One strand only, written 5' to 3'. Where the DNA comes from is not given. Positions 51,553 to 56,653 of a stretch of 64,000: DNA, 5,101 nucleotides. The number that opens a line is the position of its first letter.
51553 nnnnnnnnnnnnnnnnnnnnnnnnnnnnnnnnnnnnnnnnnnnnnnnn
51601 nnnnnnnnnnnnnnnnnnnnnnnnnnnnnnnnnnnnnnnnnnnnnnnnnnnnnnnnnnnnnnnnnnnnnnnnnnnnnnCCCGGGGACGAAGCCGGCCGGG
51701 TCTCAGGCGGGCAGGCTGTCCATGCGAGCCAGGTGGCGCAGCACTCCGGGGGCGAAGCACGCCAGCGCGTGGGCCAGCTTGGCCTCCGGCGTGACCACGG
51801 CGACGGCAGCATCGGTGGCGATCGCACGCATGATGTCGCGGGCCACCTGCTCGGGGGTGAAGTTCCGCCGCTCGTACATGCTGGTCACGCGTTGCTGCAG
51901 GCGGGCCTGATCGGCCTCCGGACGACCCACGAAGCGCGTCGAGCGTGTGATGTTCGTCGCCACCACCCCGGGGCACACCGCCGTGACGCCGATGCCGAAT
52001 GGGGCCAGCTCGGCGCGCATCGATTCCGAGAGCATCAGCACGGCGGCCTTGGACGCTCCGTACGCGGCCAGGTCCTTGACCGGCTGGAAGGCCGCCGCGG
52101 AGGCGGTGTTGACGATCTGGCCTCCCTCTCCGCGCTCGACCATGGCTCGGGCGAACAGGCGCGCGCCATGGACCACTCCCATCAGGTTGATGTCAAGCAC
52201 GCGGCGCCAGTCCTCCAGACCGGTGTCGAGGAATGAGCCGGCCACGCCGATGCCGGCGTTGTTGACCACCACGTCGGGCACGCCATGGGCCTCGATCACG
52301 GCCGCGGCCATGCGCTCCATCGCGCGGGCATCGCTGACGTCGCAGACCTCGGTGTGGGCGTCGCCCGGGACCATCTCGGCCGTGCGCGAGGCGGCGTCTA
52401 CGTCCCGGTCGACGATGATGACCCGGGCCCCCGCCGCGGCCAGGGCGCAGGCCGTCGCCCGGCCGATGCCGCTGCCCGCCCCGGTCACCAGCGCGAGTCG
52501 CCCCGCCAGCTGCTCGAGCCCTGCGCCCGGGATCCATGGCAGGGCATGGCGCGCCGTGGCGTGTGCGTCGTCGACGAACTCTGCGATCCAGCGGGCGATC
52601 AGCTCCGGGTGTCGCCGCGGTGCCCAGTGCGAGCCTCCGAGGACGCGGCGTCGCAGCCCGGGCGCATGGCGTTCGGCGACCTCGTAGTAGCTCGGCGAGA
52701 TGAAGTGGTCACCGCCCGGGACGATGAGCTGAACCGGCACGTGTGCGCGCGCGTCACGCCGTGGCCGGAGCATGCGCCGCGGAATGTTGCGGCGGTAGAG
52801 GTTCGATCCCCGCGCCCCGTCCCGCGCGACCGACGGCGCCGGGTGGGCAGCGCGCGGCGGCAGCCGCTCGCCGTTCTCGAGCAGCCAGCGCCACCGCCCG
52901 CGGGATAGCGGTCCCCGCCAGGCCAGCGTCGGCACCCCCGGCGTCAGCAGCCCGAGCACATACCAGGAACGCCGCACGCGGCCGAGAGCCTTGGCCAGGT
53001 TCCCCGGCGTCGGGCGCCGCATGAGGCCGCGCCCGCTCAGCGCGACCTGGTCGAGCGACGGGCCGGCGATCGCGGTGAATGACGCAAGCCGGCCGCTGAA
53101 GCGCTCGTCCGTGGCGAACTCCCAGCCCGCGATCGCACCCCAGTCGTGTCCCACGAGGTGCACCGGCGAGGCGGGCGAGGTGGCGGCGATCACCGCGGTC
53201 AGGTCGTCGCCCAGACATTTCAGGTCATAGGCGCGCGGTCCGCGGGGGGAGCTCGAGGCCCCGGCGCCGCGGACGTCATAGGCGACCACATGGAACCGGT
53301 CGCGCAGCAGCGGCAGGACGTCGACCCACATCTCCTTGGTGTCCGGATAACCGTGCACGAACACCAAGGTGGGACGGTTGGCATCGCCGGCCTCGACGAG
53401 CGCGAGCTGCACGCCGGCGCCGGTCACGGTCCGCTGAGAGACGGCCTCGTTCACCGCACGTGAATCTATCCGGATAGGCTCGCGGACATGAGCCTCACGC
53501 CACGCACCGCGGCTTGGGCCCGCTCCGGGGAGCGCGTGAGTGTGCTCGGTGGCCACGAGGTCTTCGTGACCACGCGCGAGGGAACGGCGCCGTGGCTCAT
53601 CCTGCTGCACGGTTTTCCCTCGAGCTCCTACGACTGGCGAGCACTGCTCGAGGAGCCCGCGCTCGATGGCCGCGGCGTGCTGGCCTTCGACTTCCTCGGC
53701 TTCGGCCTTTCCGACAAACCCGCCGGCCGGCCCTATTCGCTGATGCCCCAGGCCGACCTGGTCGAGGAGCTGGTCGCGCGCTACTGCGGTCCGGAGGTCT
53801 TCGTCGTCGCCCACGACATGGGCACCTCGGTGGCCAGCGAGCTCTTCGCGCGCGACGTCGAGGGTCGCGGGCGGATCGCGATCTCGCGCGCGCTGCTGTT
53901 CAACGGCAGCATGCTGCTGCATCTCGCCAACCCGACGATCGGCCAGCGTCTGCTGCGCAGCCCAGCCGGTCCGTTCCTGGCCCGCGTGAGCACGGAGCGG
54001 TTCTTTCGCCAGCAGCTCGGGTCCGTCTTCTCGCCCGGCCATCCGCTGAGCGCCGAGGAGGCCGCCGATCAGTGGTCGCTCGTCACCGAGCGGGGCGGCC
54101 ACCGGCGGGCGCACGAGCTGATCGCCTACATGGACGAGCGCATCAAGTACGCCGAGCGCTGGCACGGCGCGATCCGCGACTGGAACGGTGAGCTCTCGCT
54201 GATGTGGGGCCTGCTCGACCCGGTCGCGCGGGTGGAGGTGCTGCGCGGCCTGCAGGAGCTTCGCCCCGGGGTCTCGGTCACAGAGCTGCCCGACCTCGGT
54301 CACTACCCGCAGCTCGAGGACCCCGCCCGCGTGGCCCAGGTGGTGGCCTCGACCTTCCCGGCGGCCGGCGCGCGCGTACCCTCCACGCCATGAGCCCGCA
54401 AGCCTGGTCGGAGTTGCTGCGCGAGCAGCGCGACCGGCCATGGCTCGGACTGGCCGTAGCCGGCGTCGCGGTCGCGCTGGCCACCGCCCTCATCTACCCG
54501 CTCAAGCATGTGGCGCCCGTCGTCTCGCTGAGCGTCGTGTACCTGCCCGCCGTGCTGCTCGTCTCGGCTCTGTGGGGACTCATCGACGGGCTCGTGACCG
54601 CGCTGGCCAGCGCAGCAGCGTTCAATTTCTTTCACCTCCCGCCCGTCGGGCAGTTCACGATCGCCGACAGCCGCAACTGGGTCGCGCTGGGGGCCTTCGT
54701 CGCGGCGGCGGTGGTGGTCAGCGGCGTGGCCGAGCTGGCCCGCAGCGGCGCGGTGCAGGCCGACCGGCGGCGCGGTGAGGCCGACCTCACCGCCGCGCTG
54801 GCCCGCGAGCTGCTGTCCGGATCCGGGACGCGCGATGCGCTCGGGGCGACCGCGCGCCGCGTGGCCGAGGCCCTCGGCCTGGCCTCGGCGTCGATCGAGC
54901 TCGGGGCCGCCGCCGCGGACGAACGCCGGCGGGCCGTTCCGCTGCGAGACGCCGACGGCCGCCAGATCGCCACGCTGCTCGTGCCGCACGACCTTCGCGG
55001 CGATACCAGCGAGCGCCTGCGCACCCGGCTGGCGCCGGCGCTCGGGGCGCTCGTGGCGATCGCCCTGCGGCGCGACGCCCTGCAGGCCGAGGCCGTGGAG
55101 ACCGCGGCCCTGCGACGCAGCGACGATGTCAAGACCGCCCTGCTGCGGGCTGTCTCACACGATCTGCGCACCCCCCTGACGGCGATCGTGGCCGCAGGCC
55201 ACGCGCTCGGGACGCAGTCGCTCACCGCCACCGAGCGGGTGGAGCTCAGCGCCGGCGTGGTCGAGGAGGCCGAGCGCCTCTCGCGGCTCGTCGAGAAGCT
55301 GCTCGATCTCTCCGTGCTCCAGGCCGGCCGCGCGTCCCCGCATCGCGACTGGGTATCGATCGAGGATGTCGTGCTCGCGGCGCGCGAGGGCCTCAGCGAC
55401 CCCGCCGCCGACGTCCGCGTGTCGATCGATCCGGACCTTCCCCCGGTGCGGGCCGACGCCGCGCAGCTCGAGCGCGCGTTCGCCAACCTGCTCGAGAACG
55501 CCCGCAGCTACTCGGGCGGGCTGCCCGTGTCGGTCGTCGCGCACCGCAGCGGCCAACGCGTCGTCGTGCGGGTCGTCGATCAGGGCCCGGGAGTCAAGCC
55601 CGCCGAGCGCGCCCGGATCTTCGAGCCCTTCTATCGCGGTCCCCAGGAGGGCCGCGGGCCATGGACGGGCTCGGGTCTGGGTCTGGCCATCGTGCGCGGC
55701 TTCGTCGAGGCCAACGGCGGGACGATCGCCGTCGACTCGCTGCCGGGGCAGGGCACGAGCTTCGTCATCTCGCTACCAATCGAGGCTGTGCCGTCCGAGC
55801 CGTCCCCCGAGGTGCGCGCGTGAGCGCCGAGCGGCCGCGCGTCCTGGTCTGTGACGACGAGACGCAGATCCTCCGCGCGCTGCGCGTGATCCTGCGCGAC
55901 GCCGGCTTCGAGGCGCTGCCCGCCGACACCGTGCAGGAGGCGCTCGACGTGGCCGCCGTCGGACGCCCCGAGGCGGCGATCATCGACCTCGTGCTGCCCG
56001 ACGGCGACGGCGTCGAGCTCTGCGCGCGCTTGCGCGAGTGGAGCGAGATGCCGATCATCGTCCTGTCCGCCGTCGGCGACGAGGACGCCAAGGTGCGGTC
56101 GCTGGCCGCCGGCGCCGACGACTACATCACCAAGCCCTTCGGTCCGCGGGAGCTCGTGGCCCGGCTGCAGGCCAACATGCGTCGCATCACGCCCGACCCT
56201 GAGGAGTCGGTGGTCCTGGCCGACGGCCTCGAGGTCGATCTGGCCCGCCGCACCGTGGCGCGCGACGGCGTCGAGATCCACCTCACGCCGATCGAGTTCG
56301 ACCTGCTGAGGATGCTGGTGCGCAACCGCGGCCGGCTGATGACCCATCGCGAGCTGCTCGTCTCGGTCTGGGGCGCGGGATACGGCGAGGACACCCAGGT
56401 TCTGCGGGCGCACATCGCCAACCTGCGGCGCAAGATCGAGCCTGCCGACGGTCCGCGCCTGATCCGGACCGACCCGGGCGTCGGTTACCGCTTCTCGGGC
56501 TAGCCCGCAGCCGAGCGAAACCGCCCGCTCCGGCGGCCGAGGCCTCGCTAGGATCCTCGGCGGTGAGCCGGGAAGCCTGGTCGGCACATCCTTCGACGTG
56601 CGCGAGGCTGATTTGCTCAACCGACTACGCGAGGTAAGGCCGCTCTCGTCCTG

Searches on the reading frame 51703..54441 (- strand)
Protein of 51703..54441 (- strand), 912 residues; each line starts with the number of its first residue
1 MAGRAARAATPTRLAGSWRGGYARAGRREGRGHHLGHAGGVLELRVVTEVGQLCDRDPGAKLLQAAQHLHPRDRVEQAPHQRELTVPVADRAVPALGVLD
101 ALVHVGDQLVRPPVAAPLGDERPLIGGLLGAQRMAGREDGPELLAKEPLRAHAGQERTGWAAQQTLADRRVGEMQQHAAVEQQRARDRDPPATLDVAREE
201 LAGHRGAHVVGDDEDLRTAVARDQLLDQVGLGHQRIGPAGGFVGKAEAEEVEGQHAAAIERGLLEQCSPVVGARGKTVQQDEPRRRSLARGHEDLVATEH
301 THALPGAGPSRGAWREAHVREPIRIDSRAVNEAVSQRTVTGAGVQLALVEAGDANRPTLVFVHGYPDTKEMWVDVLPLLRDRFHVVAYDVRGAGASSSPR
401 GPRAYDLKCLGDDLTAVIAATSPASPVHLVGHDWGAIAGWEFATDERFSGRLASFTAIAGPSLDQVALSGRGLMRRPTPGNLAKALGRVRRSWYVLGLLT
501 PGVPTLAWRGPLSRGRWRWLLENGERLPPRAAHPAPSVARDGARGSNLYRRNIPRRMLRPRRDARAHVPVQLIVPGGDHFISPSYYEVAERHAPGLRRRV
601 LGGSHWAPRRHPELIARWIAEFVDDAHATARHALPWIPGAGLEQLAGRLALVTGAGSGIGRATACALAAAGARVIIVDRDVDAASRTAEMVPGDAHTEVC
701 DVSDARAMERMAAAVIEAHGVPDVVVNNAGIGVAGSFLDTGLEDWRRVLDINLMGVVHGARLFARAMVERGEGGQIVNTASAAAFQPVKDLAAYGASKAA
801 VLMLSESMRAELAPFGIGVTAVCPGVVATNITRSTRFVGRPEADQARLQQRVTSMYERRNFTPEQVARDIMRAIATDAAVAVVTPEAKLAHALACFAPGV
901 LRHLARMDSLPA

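Call 3: search_protein_families(library=pfam, proteins=[window:51703-54441:-], max_evalue=0.01)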
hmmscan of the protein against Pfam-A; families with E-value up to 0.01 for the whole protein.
window:51703-54441:- (912 aa): 8 families
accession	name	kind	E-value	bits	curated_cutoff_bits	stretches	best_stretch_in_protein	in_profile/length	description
PF00106.31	adh_short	-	2.1e-52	177.9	26.6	1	649-835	2-190/195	short chain dehydrogenase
PF13561.12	adh_short_C2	-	2.1e-41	142.5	27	1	654-869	1-212/236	Enoyl-(Acyl carrier protein) reductase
PF00561.26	Abhydrolase_1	-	1.6e-18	67.7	25.8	1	357-460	1-102/245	alpha/beta hydrolase fold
PF12697.13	Abhydrolase_6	-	1.1e-16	62.6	26.3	1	359-617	1-216/217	Alpha/beta hydrolase family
PF08659.16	KR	-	1.7e-07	31.8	22.6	1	651-809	4-164/180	KR domain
PF12146.15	Hydrolase_4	-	3.4e-07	30.2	27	1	355-448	3-99/239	Serine aminopeptidase, S33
PF01370.27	Epimerase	-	4e-07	30.1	20.9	1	650-811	1-159/240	NAD dependent epimerase/dehydratase family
PF01488.26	Shikimate_DH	-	0.0005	20.6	24.3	1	643-729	8-93/138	Shikimate / quinate 5-dehydrogenase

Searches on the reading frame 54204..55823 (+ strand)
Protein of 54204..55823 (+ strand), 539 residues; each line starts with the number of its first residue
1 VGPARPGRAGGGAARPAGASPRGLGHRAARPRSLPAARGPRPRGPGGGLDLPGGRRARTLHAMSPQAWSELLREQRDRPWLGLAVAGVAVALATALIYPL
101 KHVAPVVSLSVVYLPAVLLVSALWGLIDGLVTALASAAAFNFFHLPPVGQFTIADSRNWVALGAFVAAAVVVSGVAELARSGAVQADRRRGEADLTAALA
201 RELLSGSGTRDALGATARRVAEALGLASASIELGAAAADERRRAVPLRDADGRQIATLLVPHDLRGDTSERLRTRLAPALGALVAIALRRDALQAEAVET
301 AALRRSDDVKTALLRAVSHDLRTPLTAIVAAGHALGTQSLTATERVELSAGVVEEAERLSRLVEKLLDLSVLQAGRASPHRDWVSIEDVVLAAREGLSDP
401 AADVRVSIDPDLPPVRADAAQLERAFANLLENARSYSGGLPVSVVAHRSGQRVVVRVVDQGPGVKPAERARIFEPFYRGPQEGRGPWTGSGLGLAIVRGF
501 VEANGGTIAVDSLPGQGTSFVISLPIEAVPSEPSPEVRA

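Call 3: search_protein_families(library=pfam, proteins=[window:54204-55823:+], max_evalue=0.01)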
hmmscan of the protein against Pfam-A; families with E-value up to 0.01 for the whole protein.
window:54204-55823:+ (539 aa): 4 families
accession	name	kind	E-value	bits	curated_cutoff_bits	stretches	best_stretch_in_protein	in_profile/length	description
PF02518.31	HATPase_c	-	1.9e-23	83.5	26.4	1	418-527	2-110/111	Histidine kinase-, DNA gyrase B-, and HSP90-like ATPase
PF13493.11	DUF4118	-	1.4e-22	79.9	28.4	1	84-189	2-107/107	Domain of unknown function (DUF4118)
PF00512.31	HisKA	-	1.6e-12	47.7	26.9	1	310-375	2-66/66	His Kinase A (phospho-acceptor) domain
PF13581.12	HATPase_c_2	-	4.7e-05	23.8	27.4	1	425-502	39-110/127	Histidine kinase-like ATPase domain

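Call 9: search_protein_families(library=ncbifam, proteins=[window:54204-55823:+], max_evalue=0.1)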
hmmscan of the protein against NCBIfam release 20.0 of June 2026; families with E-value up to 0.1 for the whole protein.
window:54204-55823:+ (539 aa): 82 families (the best 25 are shown)
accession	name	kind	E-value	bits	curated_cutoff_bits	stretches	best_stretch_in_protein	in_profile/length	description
NF007793.0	PRK10490.1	equivalog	1.3e-48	165.7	1123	2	274-531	628-887/895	two-component system sensor histidine kinase KdpD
NF046044.1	PnpS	equivalog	9.6e-38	130.2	400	1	301-525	161-390/390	two-component system histidine kinase PnpS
TIGR02966.1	phoR_proteo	equivalog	5.7e-35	120.9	334.2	1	302-523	106-332/333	phosphate regulon sensor histidine kinase PhoR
NF008468.0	PRK11360.1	equivalog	2.1e-33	115.6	646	1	313-528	399-610/616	two-component system sensor histidine kinase AtoS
TIGR01386.1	cztS_silS_copS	subfamily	9.6e-33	113.8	292.55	1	317-525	248-457/457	heavy metal sensor histidine kinase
NF040691.1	MtrAB_MtrB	equivalog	6.9e-32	111.1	450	1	316-528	277-494/507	MtrAB system histidine kinase MtrB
NF006800.0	PRK09303.1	equivalog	3.4e-31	108.6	342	1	299-526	140-377/383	histidine kinase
NF033092.0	HK_WalK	equivalog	4.3e-31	108.2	725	1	311-526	373-594/594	cell wall metabolism sensor histidine kinase WalK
NF041832.1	near_NosP_CTERM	subfamily_domain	6.4e-31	107.7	400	1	309-532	6-231/370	NahK/ErcS family hybrid sensor histidine kinase/response regulator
NF041735.1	hist_kin_RppB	equivalog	8.3e-31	107.2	400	1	317-525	223-438/438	two-component system sensor histidine kinase RppB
NF008312.0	PRK11100.1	equivalog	2.7e-29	102.3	356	1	314-526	260-474/477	two-component system sensor histidine kinase CreC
NF007004.0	PRK09467.1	equivalog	6.5e-29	101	415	1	304-527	226-437/440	two-component system sensor histidine kinase EnvZ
NF007688.0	PRK10364.1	equivalog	4.2e-28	98.3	479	1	312-528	242-453/460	two-component system sensor histidine kinase ZraS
NF047874.1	MASE3_PAS_HK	subfamily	1.2e-27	97.1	560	1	304-532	392-631/655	MASE3 domain-containing sensor histidine kinase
TIGR02956.1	TMAO_torS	equivalog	2.3e-27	95.5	676.5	1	307-529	461-685/967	TMAO reductase system sensor histidine kinase/response regulator TorS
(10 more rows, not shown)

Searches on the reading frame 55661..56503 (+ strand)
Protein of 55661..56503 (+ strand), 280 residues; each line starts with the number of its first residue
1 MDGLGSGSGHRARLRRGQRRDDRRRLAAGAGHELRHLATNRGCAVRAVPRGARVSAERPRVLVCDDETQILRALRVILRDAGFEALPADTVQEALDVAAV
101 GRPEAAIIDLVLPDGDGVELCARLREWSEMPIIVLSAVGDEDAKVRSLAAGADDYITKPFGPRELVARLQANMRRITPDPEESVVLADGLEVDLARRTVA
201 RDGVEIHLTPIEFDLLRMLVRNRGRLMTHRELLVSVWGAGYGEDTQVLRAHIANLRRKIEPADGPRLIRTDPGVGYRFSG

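Call 8: search_protein_families(library=pfam, proteins=[window:55661-56503:+], max_evalue=0.1)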
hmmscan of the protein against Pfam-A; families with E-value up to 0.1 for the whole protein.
window:55661-56503:+ (280 aa): 2 families
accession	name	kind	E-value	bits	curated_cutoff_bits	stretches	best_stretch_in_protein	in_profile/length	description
PF00072.30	Response_reg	-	4.8e-26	91.5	30.2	1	61-169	1-110/111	Response regulator receiver domain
PF00486.34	Trans_reg_C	-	1e-22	80.4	26.2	1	205-278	3-77/77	Transcriptional regulatory protein, C terminal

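Call 9: search_protein_families(library=ncbifam, proteins=[window:55661-56503:+], max_evalue=0.1)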
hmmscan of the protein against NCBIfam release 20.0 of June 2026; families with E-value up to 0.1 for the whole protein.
window:55661-56503:+ (280 aa): 106 families (the best 25 are shown)
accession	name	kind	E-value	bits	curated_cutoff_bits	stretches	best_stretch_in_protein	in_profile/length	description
NF007820.0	PRK10529.1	equivalog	5.3e-59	199.4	325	1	60-278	3-223/225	two-component system response regulator KdpE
NF040689.1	MtrAB_MtrA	equivalog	1.6e-56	191.1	300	1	61-277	1-217/219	MtrAB system response regulator MtrA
TIGR02154.1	PhoB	equivalog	4.9e-52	176.5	296.2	1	59-279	3-226/226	phosphate regulon transcriptional regulator PhoB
NF045944.1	ResRegRpaBCyano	equivalog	4.6e-51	173.4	330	1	62-278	1-227/229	response regulator transcription factor RpaB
NF033117.2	vanR_ACDEGLN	exception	8.4e-47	159.6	350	1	61-277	1-224/226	VanR-ABDEGLN family response regulator transcription factor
NF040534.1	resp_reg_YycF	equivalog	1.8e-44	151.7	340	1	60-277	2-226/231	response regulator YycF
NF007546.0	PRK10161.1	equivalog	1.1e-41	142.9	471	1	60-279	4-226/229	phosphate response regulator transcription factor PhoB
NF041733.1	resp_reg_CseB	equivalog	1.3e-41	142.4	350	1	60-278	2-226/228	two-component system response regulator CseB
NF008296.0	PRK11083.1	equivalog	2e-41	141.9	273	1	58-278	3-225/228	two-component system response regulator CreB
NF033120.0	vanR_FM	exception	3e-40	138.3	460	1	61-280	6-231/231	vancomycin resistance response regulator transcription factor, VanR-F/VanR-M family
NF045991.1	RespRegCtrARhodob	equivalog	5.5e-40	137.5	350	1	60-276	2-219/224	response regulator transcription factor CtrA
TIGR01387.1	cztR_silR_copR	subfamily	7.6e-40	136.9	279.2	1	61-277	1-217/218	heavy metal response regulator transcription factor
NF007005.1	PRK09468.1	equivalog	7.3e-39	133.6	331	1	58-278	3-231/237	osmolarity response regulator transcription factor OmpR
NF053854.1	RespRegPhoBBctds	equivalog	4.9e-37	127.5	270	1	61-278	1-224/225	two-component system response regulator PhoB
NF007982.1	PRK10710.1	equivalog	5.9e-37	127.5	380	1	56-278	5-227/235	envelope stress response regulator BaeR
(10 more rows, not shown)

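Call 30: search_solved_structures(query=window:55823-56503:+, show_alignments=3, max_evalue=1e-20)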
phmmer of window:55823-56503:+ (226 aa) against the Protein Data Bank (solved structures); distinct sequences matched with E-value up to 1e-20: 33.
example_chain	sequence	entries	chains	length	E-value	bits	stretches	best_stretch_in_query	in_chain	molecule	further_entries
6lgq_D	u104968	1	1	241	4.9e-54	186.3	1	5-224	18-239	DNA-binding response regulator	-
4kny_A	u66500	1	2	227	6e-54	186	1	6-224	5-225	KDP operon transcriptional regulatory protein KdpE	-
4kfc_A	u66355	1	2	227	2.2e-53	184.2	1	6-224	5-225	KDP operon transcriptional regulatory protein KdpE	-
2gwr_A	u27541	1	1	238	7.8e-45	156.2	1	4-223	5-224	DNA-binding response regulator mtrA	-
1ys6_A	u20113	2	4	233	1.9e-42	148.4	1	4-222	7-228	Transcriptional regulatory protein prrA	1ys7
3q9s_A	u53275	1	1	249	1.4e-40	142.3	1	5-220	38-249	DNA-binding response regulator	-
2oqr_A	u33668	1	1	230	6.3e-39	136.9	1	5-226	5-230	Sensory transduction protein regX3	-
9ji3_J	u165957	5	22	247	1.7e-36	128.9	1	4-222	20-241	DNA-binding response regulator | Possible two component system response transcriptional positive regulator PhoP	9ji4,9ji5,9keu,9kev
3r0j_A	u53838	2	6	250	1.8e-36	128.9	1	4-222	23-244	POSSIBLE TWO COMPONENT SYSTEM RESPONSE TRANSCRIPTIONAL POSITIVE REGULATOR PHOP | Response regulator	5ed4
9dvt_R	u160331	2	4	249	7.2e-35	123.6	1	4-223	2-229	DNA-binding dual master transcriptional regulator RpaA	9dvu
4b09_A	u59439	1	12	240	7.4e-33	117.1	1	4-224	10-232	TRANSCRIPTIONAL REGULATORY PROTEIN BAER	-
7e1b_A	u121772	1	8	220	4.5e-32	114.5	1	7-224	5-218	DNA-binding response regulator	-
1kgs_A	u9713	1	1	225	7.6e-32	113.7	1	6-222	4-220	DNA BINDING RESPONSE REGULATOR D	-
9ket_J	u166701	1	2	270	2.5e-31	112.1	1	46-222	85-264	Possible two component system response transcriptional positive regulator PhoP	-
1zh2_A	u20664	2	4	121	4.2e-29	104.8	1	6-121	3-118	KDP operon transcriptional regulatory protein kdpE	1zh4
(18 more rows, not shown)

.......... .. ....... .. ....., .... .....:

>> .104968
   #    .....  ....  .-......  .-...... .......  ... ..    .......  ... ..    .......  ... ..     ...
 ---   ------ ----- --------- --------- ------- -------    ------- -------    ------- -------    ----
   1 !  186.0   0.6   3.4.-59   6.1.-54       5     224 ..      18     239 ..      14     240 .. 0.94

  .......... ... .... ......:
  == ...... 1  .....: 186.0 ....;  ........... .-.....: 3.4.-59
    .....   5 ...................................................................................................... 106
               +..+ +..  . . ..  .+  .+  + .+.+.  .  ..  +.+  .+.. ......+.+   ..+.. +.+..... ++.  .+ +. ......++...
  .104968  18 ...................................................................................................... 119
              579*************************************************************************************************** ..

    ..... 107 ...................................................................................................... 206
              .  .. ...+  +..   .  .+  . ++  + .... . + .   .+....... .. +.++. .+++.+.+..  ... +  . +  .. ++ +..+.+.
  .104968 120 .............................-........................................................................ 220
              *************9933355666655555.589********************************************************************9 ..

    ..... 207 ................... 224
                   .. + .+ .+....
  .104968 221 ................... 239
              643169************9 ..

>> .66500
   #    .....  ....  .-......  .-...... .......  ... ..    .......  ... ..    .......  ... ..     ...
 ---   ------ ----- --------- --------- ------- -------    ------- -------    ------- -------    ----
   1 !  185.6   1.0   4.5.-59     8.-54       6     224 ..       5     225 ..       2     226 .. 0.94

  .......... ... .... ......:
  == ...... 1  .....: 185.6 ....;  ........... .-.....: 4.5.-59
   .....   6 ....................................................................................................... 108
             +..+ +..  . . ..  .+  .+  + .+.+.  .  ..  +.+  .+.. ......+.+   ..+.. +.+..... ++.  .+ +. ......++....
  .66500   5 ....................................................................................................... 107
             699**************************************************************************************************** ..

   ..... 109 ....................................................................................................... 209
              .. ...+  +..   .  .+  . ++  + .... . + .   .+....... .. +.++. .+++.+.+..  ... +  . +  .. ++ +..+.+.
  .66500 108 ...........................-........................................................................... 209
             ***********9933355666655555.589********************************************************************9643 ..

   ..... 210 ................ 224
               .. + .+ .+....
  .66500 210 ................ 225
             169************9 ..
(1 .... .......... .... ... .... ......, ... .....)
